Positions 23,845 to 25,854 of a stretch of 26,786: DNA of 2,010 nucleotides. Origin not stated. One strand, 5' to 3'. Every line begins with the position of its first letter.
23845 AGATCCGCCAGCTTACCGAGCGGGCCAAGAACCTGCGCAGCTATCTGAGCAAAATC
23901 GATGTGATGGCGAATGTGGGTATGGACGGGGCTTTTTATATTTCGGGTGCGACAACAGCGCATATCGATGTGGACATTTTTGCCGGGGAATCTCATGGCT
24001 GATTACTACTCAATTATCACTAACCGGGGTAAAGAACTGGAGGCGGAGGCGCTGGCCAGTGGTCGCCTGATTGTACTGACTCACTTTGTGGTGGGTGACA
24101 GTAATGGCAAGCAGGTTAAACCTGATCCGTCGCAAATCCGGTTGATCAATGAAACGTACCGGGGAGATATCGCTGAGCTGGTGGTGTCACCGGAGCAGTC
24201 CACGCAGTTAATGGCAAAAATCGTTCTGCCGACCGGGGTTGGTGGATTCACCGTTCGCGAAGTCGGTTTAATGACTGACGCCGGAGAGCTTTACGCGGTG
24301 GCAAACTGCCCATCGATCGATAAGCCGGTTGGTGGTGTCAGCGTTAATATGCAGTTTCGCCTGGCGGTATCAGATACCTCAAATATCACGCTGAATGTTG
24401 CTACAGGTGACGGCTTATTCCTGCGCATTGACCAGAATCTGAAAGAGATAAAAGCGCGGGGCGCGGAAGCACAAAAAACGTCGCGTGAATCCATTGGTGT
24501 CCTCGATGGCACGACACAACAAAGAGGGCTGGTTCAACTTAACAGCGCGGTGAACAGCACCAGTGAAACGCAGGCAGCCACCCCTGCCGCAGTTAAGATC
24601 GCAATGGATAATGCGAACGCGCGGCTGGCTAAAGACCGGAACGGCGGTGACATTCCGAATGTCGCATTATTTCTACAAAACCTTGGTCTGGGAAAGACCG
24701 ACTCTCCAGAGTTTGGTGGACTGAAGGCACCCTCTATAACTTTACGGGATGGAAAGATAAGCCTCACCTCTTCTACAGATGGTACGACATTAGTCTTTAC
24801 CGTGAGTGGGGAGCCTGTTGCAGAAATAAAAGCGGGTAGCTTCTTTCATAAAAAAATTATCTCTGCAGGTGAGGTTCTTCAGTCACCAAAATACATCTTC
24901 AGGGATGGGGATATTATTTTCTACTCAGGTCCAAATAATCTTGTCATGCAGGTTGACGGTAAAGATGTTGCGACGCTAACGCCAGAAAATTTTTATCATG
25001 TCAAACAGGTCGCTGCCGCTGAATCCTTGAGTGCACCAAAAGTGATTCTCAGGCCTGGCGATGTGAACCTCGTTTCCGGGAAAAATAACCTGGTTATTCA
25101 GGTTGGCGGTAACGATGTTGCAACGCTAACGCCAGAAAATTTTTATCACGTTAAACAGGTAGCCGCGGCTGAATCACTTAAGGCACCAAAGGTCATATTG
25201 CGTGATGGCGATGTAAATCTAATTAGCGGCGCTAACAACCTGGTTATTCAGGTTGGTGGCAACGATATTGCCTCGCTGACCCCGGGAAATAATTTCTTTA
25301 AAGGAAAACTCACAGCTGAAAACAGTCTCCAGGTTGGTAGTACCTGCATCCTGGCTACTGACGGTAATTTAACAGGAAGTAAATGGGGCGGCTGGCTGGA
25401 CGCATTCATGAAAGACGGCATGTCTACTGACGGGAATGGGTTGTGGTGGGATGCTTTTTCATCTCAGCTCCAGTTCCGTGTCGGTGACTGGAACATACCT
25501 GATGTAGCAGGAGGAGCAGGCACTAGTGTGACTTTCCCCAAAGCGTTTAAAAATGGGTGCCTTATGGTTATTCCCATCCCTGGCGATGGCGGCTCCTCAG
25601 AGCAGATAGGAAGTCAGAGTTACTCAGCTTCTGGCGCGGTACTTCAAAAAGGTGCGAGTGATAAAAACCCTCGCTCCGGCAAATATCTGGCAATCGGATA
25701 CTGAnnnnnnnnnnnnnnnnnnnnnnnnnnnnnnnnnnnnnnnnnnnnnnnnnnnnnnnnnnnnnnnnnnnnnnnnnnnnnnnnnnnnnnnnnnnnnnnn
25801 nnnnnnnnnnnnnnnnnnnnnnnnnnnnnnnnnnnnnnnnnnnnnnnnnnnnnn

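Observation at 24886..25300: Exact 150 bp tandem repeats in the tail-fibre shaft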

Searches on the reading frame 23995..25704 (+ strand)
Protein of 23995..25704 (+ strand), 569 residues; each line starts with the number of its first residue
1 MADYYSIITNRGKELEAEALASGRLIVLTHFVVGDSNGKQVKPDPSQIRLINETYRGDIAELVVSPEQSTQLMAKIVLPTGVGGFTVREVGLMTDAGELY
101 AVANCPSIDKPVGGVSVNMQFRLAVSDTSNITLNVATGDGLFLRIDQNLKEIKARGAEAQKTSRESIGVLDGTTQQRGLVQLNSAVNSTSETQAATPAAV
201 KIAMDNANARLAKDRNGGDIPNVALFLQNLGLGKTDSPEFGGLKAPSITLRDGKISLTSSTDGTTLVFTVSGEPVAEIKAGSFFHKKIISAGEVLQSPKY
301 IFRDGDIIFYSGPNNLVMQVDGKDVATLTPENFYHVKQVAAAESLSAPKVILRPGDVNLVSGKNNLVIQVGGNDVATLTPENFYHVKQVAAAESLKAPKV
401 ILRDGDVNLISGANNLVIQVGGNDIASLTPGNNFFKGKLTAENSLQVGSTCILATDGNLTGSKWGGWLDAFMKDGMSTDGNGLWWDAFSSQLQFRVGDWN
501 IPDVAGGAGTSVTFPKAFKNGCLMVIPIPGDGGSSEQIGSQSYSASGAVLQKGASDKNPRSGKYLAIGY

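Call 5: search_protein_families(library=pfam, proteins=[window:23995-25704:+], max_evalue=1)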
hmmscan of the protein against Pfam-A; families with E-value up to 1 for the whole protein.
window:23995-25704:+ (569 aa): 4 families
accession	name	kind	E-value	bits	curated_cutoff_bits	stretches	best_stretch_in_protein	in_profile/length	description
PF12571.13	Phage_tail_fib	-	5.7e-34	117.7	23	1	1-135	1-140/150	Phage tail-collar fibre protein, N-terminal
PF03406.18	Phage_fiber_2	-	1.1e-18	66.9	22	1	173-213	1-41/42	Phage tail fibre repeat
PF21882.2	Gp53-like_C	-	1.2e-07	32.6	24.9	1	504-569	15-84/84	Putative tail fiber protein gp53-like, C-terminal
PF21300.2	LbR_Ice_bind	-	0.0099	16.4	30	0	351-375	7-31/97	Grass antifreeze beta roll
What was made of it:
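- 25426..25701 (+): C-terminal knob, the putative receptor-binding tip. PF21882 Gp53-like_C, 32.6 bits against a cut-off of 24.9 (call 5).
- On Gp53-like_C / pyocin-knob distal domain (PF21882): 32.6 bits against a cut-off of 24.9 (call 5).
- On Beta-roll ice-binding repeat PF21300 (LbR_Ice_bind): 16.4 bits against a cut-off of 30 (call 5).
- Tried and rejected: Pfam LbR_Ice_bind beta-roll: below threshold (call 5).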

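Call 6: search_protein_families(library=phrogs, proteins=[window:23995-25704:+], max_evalue=0.01)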
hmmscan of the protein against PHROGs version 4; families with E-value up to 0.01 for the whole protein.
window:23995-25704:+ (569 aa): 45 families (the best 25 are shown)
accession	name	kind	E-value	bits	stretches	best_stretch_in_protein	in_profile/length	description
phrog_381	-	tail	2e-60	206.6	1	2-228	3-227/566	tail fiber protein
phrog_295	-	tail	3e-57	196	2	2-208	164-365/794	tail fiber protein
phrog_6202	-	tail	3.8e-48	166.1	2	3-210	4-206/636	tail fiber protein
phrog_988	-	tail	2.8e-47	163.4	1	3-218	5-215/574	tail protein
phrog_5075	-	unknown function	3.3e-41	142.6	1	4-172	6-182/394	-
phrog_1780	-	tail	7.5e-40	138.3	1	1-168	3-171/855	tail collar fiber protein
phrog_327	-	tail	3.8e-39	136.5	1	2-138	6-146/618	tail protein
phrog_5181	-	unknown function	4e-35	122.3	1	1-134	2-139/763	-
phrog_4618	-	tail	9.7e-34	117.8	1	3-234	4-225/413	tail collar fiber protein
phrog_7032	-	tail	1.3e-32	113.9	1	3-212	4-208/866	tail fiber protein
phrog_11518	-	tail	1.1e-30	107.6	1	1-135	1-140/812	tail fiber protein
phrog_1162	-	tail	3.6e-23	83.1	1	3-136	5-142/354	tail fiber protein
phrog_1833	-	tail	4.5e-23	83.3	1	145-235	85-182/322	tail fiber protein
phrog_2137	-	tail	2.3e-22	80.8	1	2-223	4-245/267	tail fiber protein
phrog_14570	-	unknown function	8.3e-20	71.9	1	3-136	7-144/540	-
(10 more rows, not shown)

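Call 35: search_protein_families(library=ncbifam, proteins=[window:23995-25704:+], max_evalue=1)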
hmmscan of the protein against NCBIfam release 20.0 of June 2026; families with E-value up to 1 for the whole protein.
window:23995-25704:+ (569 aa): 3 families
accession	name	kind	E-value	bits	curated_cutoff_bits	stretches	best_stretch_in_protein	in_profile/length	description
NF009757.0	PRK13261.2-3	equivalog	2.4e-07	30.8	199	2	346-390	54-98/159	urease accessory protein UreE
NF009755.0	PRK13261.2-1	equivalog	0.002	18.2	223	0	302-340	57-95/150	urease accessory protein UreE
NF042927.1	capsid_Caudo_2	equivalog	0.0053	15.7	80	0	376-414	148-186/280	HK97-fold major capsid protein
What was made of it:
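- No match to any lectin or carbohydrate-binding family (calls 5, 35).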

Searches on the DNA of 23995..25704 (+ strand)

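Call 7: search_dna_similar(query=window:23995-25704:+, collection=phages, mode=near, max_rows=30)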
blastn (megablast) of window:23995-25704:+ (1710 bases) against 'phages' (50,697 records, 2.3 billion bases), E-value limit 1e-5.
Records with a match: 1; places in all: 1; records where one place covers at least 80% of the query: 0.
Best place of each record, by identity: 90-95% 1.
By first word of the organism name: Citrobacter 1.
By host as written in the record: Citrobacter portucalensis Sb-2 1.
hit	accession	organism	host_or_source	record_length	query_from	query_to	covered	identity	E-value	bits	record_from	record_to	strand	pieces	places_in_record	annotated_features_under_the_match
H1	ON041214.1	Citrobacter phage Chris1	Citrobacter portucalensis Sb-2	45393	1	693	41%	92.9%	0e+0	1009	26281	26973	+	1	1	tail fiber protein | tail formation protein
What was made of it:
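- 24682..24723 (+): Conserved junction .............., the left edge of the exchangeable distal cassette. Chris1 similarity ends at 24687 (call 7).
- Tried and rejected: Among isolated phages only the N-terminal module is found, in Chris1 (call 7).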

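Call 8: search_dna_similar(query=window:24700-25704:+, collection=ecoli_genomes, mode=near, max_rows=30)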
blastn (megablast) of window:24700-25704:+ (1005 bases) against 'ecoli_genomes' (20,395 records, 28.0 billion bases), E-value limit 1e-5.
No match.
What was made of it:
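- Tried and rejected: Nucleotide search of the distal part against 5,426 complete E. coli genomes: no match (call 8).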

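Call 53: get_annotated_region(hit=H1, flank=3000)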
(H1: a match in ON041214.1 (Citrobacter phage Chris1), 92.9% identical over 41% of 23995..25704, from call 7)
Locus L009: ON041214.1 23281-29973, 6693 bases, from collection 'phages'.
description: Citrobacter phage Chris1, complete genome.
organism: Citrobacter phage Chris1 (NCBI taxid 2930390)
taxonomy: Viruses; Duplodnaviria; Heunggongvirae; Uroviricota; Caudoviricetes
host: Citrobacter portucalensis Sb-2; source: -; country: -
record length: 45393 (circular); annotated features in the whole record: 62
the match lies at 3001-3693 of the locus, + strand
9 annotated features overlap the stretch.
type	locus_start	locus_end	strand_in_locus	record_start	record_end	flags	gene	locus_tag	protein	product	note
CDS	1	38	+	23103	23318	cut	-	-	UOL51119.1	tail protein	tail X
CDS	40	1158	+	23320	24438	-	-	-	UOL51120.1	tail formation protein D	-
CDS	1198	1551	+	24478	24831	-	-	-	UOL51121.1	baseplate assembly protein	-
CDS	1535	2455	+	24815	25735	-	-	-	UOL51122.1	hypothetical protein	-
CDS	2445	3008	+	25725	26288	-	-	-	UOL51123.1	tail formation protein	tail formation protein GpI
CDS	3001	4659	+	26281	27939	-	-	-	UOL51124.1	tail fiber protein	tail fiber Mup49, S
CDS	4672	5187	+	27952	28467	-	-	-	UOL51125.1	hypothetical protein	-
CDS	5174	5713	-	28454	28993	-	-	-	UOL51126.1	tail fibers protein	-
CDS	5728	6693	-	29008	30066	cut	-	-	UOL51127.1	tail fiber protein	-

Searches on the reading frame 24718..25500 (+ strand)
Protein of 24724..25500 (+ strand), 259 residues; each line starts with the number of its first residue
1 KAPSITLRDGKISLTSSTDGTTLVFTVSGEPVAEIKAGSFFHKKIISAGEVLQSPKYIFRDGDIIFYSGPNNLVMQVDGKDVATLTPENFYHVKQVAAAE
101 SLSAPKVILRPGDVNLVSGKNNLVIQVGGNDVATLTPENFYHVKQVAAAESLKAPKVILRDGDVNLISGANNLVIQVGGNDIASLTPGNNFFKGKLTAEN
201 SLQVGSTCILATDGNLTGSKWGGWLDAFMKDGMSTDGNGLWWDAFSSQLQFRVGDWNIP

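Call 9: search_dna_similar(query=window:24718-25410:+, collection=phages, mode=protein, max_rows=40, max_evalue=0.001)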
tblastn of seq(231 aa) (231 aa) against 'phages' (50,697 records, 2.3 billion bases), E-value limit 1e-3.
No match.
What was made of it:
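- Tried and rejected: tblastn of the array against 50,697 phage records: no match at 1e-3 (call 9).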

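Call 32: search_solved_structures(query=window:24724-25500:+, max_evalue=10, show_alignments=4)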
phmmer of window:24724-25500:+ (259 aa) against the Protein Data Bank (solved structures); distinct sequences matched with E-value up to 10: 5.
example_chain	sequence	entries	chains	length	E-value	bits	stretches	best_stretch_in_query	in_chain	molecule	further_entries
4a0t_A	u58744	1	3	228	3.8e-05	26.8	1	202-243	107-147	TAIL FIBER PROTEIN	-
4a0u_A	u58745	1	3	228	4e-05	26.7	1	202-243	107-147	TAIL FIBER PROTEIN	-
7boz_a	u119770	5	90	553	7.5e-05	25.9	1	121-242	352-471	N-teminal of mature bacteriophage T7 tail fiber protein gp17 | Tail fiber protein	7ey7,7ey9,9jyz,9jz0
6yir_A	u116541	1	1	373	1.1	12.1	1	154-224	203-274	Oligosaccharides import ATP-binding protein MsmX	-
3rg1_A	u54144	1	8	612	1.7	11.6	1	124-191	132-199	CD180 molecule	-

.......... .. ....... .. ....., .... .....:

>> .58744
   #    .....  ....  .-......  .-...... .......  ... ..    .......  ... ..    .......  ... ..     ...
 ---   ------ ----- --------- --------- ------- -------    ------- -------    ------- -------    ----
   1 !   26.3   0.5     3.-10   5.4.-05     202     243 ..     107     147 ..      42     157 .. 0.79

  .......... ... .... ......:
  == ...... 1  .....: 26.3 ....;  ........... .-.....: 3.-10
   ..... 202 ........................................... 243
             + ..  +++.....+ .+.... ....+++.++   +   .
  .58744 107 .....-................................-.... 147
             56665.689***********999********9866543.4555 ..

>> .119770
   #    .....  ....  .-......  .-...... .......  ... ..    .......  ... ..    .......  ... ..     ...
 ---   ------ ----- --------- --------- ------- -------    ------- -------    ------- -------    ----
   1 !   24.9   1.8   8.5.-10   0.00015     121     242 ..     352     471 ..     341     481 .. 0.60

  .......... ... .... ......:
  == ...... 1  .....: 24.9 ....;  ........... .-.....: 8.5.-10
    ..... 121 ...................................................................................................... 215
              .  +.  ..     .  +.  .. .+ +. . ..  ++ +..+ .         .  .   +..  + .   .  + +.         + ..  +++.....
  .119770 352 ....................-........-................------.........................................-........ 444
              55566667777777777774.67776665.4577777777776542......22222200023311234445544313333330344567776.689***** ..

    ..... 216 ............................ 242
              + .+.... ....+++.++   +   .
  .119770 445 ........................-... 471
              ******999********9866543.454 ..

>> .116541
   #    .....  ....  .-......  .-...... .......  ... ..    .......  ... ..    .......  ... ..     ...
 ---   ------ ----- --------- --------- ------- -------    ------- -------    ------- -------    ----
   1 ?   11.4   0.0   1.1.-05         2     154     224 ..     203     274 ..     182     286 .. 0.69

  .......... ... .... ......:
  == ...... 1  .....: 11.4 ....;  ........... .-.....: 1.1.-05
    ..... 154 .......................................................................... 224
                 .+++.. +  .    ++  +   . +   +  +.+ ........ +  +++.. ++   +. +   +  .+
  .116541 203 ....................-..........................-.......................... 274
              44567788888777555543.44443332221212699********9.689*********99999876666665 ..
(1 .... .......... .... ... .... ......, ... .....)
